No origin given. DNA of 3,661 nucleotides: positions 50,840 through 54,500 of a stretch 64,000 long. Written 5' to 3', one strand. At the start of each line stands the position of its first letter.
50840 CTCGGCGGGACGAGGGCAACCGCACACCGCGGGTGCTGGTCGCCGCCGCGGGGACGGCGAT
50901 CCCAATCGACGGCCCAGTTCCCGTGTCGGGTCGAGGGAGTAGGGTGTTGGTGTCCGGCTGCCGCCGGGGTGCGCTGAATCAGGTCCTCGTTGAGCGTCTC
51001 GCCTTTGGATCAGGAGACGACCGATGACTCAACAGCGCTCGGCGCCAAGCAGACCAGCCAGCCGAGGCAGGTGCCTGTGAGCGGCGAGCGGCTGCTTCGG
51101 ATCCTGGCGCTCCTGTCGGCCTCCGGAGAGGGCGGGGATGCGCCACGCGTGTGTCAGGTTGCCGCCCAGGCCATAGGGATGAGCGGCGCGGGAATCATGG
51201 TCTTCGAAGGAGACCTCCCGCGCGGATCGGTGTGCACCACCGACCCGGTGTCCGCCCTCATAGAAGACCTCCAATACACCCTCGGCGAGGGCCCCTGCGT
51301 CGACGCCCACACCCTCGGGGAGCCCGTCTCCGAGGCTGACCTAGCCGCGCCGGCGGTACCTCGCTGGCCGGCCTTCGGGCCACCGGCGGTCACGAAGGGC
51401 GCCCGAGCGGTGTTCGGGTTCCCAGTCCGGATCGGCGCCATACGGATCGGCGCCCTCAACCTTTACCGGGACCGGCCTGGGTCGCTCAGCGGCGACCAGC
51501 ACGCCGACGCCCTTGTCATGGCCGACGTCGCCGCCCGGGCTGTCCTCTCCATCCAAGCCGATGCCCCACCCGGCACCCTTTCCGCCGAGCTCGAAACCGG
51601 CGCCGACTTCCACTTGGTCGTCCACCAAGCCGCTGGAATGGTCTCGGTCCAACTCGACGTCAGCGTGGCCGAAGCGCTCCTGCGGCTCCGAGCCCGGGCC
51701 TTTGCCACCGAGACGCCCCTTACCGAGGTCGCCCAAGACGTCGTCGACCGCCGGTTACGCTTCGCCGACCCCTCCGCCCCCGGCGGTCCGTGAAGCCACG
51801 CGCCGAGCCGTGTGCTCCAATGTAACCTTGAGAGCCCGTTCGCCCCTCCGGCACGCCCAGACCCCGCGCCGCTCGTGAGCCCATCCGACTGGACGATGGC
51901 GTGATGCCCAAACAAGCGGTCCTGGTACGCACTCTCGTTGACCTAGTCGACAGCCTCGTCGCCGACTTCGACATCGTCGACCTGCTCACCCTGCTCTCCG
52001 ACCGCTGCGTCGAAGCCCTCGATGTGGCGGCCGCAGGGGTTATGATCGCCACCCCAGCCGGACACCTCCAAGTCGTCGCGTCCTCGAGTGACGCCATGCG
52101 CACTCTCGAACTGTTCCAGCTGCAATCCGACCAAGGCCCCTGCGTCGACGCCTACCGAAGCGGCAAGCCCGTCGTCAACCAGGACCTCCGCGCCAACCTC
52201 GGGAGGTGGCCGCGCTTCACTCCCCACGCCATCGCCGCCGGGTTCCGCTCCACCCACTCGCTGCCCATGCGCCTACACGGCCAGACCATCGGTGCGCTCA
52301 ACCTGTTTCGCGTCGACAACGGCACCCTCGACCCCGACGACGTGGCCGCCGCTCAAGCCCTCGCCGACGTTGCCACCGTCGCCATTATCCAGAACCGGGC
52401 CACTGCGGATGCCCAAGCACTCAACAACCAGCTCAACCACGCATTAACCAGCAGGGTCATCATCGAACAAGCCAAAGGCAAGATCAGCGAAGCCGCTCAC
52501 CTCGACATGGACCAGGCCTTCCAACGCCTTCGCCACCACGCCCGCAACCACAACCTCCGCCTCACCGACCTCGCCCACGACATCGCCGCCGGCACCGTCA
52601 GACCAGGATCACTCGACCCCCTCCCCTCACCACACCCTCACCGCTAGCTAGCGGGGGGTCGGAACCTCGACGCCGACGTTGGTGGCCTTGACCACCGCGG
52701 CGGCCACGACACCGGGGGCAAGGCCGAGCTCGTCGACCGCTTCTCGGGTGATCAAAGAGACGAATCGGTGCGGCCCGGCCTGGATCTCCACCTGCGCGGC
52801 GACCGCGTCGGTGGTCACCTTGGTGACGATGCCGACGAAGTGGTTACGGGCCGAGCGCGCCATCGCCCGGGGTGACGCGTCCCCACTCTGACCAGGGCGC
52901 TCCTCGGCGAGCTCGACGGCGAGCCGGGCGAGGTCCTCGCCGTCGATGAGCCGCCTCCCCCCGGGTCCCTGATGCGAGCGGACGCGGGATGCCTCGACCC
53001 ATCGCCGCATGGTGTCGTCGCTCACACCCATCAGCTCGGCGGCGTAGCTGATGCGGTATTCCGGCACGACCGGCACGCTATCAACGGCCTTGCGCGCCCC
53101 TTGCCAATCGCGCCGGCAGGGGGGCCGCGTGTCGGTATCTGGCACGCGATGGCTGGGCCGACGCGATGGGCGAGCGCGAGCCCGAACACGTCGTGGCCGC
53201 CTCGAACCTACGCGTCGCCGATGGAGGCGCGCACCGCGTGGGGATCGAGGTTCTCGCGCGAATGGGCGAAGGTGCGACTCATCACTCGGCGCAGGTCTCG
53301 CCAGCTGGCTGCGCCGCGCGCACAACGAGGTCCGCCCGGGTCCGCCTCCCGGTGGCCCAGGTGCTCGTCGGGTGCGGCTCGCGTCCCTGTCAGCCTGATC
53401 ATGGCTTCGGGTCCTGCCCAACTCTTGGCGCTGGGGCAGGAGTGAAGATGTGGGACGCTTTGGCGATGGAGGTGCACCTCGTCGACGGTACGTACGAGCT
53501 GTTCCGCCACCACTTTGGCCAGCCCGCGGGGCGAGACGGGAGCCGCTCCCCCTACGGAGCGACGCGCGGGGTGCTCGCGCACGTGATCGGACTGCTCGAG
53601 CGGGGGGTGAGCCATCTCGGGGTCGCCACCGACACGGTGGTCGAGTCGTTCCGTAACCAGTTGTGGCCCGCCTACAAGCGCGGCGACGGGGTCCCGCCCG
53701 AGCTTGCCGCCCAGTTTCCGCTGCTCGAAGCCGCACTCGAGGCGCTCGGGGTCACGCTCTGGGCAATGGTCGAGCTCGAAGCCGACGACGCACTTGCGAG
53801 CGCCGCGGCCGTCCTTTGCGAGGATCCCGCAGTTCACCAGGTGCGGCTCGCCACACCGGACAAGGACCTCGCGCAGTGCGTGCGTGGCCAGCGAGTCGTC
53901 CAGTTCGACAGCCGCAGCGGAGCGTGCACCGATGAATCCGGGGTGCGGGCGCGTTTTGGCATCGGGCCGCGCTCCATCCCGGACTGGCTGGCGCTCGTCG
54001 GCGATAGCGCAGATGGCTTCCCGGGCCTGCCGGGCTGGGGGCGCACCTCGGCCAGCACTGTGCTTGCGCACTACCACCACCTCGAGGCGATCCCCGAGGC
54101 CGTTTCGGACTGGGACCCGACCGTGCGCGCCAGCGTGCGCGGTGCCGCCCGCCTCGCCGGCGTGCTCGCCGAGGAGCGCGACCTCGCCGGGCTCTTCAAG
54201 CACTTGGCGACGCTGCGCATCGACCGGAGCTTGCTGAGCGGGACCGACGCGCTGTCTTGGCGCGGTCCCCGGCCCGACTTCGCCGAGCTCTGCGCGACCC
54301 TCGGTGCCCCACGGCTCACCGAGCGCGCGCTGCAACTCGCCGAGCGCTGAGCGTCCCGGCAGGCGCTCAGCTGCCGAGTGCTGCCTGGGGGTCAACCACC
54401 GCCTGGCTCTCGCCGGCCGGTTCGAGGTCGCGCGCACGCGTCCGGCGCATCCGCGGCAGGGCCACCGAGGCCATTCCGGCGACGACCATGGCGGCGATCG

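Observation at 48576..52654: Accessory island: IS remnant + STAS/membrane-protein operon + two GAF-ANTAR regulators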

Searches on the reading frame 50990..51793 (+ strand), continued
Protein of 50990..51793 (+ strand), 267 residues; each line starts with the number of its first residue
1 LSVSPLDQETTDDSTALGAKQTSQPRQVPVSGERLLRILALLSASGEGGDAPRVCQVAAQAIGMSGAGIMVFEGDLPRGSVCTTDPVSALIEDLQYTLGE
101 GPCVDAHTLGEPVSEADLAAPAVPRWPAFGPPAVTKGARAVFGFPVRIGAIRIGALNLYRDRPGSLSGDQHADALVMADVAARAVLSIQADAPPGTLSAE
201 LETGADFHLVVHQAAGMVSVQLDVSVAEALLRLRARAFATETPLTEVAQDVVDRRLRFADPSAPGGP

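Call 103: search_protein_representatives(protein=window:51077-51793:+)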
Query: 238 residues. Proteins with E-value up to 0.001 (for the whole library): 10745; up to 1e-10: 4257; up to 1e-30: 634. The best 150 are listed.
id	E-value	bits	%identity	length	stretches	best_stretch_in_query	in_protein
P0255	3.5e-84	298.6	62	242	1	4-231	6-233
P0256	5.2e-81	288.2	63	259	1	2-231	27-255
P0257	1.2e-79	283.7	62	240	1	2-233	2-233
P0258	9.7e-78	277.5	57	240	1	3-234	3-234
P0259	1.1e-74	267.6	56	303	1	13-233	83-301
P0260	5.1e-71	255.5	58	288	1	1-232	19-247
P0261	1.0e-69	251.2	65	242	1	23-208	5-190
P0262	2.4e-69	250.0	54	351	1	7-231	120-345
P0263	7.5e-69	248.4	53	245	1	3-232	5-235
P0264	2.5e-68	246.7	55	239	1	3-231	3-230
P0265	1.8e-67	243.9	55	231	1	1-230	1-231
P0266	3.0e-60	220.3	53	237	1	3-230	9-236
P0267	6.6e-60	219.2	54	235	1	3-231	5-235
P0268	5.6e-59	216.1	60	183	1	3-179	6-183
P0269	1.2e-57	211.8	62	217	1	1-161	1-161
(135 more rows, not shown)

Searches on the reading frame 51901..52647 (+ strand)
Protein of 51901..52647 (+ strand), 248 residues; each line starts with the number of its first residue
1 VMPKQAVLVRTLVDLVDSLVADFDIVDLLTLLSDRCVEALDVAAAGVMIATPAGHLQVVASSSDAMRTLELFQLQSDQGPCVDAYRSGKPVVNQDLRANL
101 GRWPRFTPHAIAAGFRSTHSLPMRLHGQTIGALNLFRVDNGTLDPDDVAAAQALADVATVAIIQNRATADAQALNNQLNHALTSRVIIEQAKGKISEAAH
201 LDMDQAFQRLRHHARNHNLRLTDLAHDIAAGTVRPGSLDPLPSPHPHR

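Call 3: search_protein_families(library=pfam, proteins=[window:51901-52647:+], max_evalue=0.01)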
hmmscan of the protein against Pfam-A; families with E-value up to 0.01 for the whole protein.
window:51901-52647:+ (248 aa): 4 families
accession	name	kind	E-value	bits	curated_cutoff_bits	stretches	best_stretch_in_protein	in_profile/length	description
PF13185.12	GAF_2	-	8.9e-17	62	28.6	1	25-162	4-135/136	GAF domain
PF03861.19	ANTAR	-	1.2e-15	57.5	27.3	1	177-228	2-53/54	ANTAR domain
PF01590.32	GAF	-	5.6e-11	43.5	22.4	1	25-162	2-133/133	GAF domain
PF13492.12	GAF_3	-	0.0017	19.2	27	1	27-162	4-127/129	GAF domain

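Call 9: find_encoding_contigs(protein=window:51901-52647:+, flank=10000, max_places=10)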
Protein window:51901-52647:+ (248 aa): 2 contigs read that carry it; 2 places shown.
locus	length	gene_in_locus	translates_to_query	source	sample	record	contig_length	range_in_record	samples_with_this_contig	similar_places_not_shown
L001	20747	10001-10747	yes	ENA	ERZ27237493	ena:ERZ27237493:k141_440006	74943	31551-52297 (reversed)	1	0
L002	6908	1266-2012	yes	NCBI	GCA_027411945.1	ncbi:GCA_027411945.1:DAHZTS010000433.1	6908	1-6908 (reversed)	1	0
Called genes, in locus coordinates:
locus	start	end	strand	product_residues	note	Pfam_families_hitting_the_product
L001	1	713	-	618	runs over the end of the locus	PF00654:Voltage_CLC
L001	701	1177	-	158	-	PF01047:MarR, PF12802:MarR_2, PF13463:HTH_27 (weak), PF09339:HTH_IclR (faint)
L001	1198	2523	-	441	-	PF00106:adh_short, PF08659:KR, PF13561:adh_short_C2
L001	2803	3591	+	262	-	PF01184:Gpr1_Fun34_YaaH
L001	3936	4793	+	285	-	PF13531:SBP_bac_11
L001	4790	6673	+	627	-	PF00528:BPD_transp_1, PF00005:ABC_tran, PF13304:AAA_21 (faint), PF08402:TOBE_2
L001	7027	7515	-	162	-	PF07592:DDE_Tnp_ISAZ013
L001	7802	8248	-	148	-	-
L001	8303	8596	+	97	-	-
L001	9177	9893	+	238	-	PF13185:GAF_2 (weak), PF03861:ANTAR (weak)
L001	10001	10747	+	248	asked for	PF01590:GAF, PF13185:GAF_2, PF03861:ANTAR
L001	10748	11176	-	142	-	PF12728:HTH_17 (weak), PF03459:TOBE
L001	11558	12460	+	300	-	PF02739:5_3_exonuc_N, PF01367:5_3_exonuc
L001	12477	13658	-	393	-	PF07690:MFS_1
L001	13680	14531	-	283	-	PF12762:DDE_Tnp_IS1595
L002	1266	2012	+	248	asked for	PF01590:GAF, PF13185:GAF_2, PF03861:ANTAR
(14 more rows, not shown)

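Call 53: search_solved_structures(query=window:51901-52647:+, max_evalue=1, show_alignments=2)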
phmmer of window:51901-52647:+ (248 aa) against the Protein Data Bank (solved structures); distinct sequences matched with E-value up to 1: 4.
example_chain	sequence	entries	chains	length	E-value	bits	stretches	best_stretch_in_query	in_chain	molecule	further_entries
6hmj_A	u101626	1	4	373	0.0001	25.3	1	168-241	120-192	Putative PAS/PAC sensor protein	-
6wsh_A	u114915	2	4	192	0.0005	23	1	174-227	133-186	Response regulator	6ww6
5w10_A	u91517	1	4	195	0.16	14.8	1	73-163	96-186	cGMP-specific phosphodiesterase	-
4akk_A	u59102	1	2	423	0.26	14.1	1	170-227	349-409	NITRATE REGULATORY PROTEIN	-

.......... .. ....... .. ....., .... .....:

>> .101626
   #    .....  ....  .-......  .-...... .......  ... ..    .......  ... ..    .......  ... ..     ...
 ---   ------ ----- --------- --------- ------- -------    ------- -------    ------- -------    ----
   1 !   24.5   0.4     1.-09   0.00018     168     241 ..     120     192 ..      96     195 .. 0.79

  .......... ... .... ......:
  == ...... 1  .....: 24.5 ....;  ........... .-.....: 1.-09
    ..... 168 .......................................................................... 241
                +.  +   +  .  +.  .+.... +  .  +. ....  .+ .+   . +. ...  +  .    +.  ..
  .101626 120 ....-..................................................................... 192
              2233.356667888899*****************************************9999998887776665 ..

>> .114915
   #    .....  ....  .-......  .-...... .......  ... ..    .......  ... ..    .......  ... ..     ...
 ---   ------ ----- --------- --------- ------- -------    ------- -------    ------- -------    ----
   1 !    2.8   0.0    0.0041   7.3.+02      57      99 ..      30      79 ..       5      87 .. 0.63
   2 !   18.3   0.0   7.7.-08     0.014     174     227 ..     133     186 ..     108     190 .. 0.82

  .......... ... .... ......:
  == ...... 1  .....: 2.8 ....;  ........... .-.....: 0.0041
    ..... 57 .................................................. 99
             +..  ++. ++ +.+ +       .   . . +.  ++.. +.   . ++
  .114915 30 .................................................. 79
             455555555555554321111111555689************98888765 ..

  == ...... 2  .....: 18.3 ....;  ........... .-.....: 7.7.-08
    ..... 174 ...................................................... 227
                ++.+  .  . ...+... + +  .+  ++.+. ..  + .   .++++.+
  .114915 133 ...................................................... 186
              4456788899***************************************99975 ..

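Call 55: search_protein_families(library=ncbifam, proteins=[window:51901-52647:+], max_evalue=0.1)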
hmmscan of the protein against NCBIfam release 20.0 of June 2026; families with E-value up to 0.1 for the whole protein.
window:51901-52647:+ (248 aa): 2 families
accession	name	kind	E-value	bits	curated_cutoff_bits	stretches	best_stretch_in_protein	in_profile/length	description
NF047786.1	his_kin_MadS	equivalog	0.00027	20.2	500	1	118-184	130-196/434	MadS family sensor histidine kinase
NF011958.0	PRK15429.1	equivalog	0.051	12.1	830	1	77-189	80-192/692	formate hydrogenlyase transcriptional activator FlhA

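Call 80: search_solved_structures(query=A7, max_evalue=0.01, show_alignments=3)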
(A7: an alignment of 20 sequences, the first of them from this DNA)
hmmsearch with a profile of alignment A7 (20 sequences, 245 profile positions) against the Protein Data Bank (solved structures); distinct sequences matched with E-value up to 0.01: 5.
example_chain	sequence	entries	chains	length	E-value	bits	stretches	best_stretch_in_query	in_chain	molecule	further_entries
6hmj_A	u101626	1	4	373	1.4e-07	34.2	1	165-236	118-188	Putative PAS/PAC sensor protein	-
4akk_A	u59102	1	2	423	2.3e-07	33.5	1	165-228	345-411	NITRATE REGULATORY PROTEIN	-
6wsh_A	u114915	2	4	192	5.2e-07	32.3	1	175-229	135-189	Response regulator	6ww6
5w10_A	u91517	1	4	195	0.00064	22.2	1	86-163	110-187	cGMP-specific phosphodiesterase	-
1s8n_A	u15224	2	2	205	0.0029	20.1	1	176-229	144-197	putative antiterminator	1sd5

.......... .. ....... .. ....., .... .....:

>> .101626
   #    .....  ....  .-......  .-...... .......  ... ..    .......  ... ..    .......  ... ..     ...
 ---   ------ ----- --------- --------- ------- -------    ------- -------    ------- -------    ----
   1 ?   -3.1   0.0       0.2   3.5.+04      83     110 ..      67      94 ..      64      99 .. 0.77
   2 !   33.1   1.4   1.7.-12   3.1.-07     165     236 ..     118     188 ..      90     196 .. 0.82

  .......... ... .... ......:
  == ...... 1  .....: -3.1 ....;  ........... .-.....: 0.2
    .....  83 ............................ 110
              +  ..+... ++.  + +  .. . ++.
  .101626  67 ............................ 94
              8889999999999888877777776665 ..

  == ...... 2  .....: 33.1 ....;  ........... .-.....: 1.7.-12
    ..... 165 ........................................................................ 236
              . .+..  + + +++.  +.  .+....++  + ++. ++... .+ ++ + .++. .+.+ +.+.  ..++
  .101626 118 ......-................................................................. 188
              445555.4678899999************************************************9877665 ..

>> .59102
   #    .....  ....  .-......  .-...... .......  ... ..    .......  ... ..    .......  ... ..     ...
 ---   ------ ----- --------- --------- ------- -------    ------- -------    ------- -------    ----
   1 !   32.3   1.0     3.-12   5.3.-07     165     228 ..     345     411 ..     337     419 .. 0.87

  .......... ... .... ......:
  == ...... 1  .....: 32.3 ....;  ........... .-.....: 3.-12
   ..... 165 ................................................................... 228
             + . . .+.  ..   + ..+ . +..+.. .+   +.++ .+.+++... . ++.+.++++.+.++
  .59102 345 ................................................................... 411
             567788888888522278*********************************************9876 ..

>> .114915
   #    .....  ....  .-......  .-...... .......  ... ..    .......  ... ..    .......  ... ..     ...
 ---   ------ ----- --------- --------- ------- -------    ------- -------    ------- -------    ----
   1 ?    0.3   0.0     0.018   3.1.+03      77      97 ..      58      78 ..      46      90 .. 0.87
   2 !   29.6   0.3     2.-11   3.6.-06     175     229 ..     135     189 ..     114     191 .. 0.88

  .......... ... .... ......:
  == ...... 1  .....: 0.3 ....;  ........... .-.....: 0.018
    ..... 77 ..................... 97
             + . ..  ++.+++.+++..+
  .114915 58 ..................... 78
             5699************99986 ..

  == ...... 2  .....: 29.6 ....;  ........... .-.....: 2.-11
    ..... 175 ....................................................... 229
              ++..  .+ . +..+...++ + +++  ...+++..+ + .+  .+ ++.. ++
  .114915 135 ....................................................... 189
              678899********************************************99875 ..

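Call 87: search_protein_families(library=padloc, proteins=[window:51901-52647:+], max_evalue=0.01)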
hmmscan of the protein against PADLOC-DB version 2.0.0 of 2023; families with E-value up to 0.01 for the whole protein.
window:51901-52647:+ (248 aa): 0 families

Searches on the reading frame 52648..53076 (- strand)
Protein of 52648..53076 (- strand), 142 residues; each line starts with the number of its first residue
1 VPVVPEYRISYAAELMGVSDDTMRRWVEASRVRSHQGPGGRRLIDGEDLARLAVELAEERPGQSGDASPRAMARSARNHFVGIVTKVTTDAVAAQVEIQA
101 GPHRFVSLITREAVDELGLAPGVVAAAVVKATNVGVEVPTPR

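Call 55: search_protein_families(library=ncbifam, proteins=[window:52648-53076:-], max_evalue=0.1)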
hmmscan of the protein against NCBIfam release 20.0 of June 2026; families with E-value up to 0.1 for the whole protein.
window:52648-53076:- (142 aa): 14 families
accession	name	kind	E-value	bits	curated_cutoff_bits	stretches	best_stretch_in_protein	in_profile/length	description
TIGR00638.1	Mop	subfamily_domain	4e-15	55.6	55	1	74-138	3-68/70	molybdenum-pterin binding domain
TIGR01764.1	excise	domain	1.5e-07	31.6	28.8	1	8-50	3-44/49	excisionase family DNA-binding protein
TIGR02142.1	modC_ABC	equivalog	1.2e-05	24.8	285.05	1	72-133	290-351/353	molybdenum ABC transporter ATP-binding protein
NF040840.2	tungstate_WtpC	equivalog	0.00012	21.5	440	1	71-136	282-346/347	tungstate ABC transporter ATP-binding protein WtpC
NF033545.0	transpos_IS630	equivalog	0.00017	21.1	100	1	10-81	16-93/299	IS630 family transposase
NF007957.0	PRK10676.1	equivalog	0.00041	19.5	369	1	72-137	122-189/263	molybdenum-dependent transcriptional regulator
NF033518.0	transpos_IS607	equivalog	0.0027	17.2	110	1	12-56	3-47/187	IS607 family transposase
NF038398.1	blaPLA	exception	0.0035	16.5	670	1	48-87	157-197/291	PLA family class A beta-lactamase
NF038401.1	blaORN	exception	0.0072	15.4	670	1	48-86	157-196/291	ORN family class A beta-lactamase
NF000275.2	blaPLA_ORN_TER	exception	0.0081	15.3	550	1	48-86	157-196/291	PLA/ORN/TER family class A beta-lactamase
NF033787.1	HTH_BldC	subfamily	0.0086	15.9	77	1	13-50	9-46/49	BldC family transcriptional regulator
NF047375.1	HeatShock_HspR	equivalog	0.014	15.4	105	1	6-53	3-50/92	heat shock protein transcriptional repressor HspR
NF001966.0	PRK00745.1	equivalog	0.031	14.2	80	0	104-125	19-40/62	4-oxalocrotonate tautomerase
NF008355.0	PRK11144.1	equivalog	0.053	12.5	434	1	72-134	288-350/353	molybdenum ABC transporter ATP-binding protein ModC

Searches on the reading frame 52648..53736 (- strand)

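Call 3: search_protein_families(library=pfam, proteins=[window:52648-53736:-], max_evalue=0.01)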
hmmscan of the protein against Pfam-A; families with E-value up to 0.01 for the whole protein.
window:52648-53736:- (362 aa): 4 families
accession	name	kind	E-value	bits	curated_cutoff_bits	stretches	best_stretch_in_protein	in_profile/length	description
PF03459.23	TOBE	-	4e-11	43.4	22.3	1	295-354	2-62/64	TOBE domain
PF12728.13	HTH_17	-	7.4e-07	29.8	27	1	227-271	2-45/51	Helix-turn-helix domain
PF13411.12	MerR_1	-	0.0006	20.3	21.6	1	227-273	1-47/69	MerR HTH family regulatory protein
PF00376.29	MerR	-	0.0024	18.1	28.2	1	229-263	2-37/38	MerR family regulatory protein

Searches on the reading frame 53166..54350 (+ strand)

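Call 3: search_protein_families(library=pfam, proteins=[window:53166-54350:+], max_evalue=0.01)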
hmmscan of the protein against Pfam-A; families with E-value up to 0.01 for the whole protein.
window:53166-54350:+ (394 aa): 2 families
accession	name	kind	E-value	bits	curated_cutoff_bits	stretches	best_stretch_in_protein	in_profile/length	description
PF02739.22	5_3_exonuc_N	-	4.2e-25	88.8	34.3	1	103-265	2-164/164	5'-3' exonuclease, N-terminal resolvase-like domain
PF01367.25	5_3_exonuc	-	2.9e-14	53.8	40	1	267-369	2-95/97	5'-3' exonuclease, C-terminal SAM fold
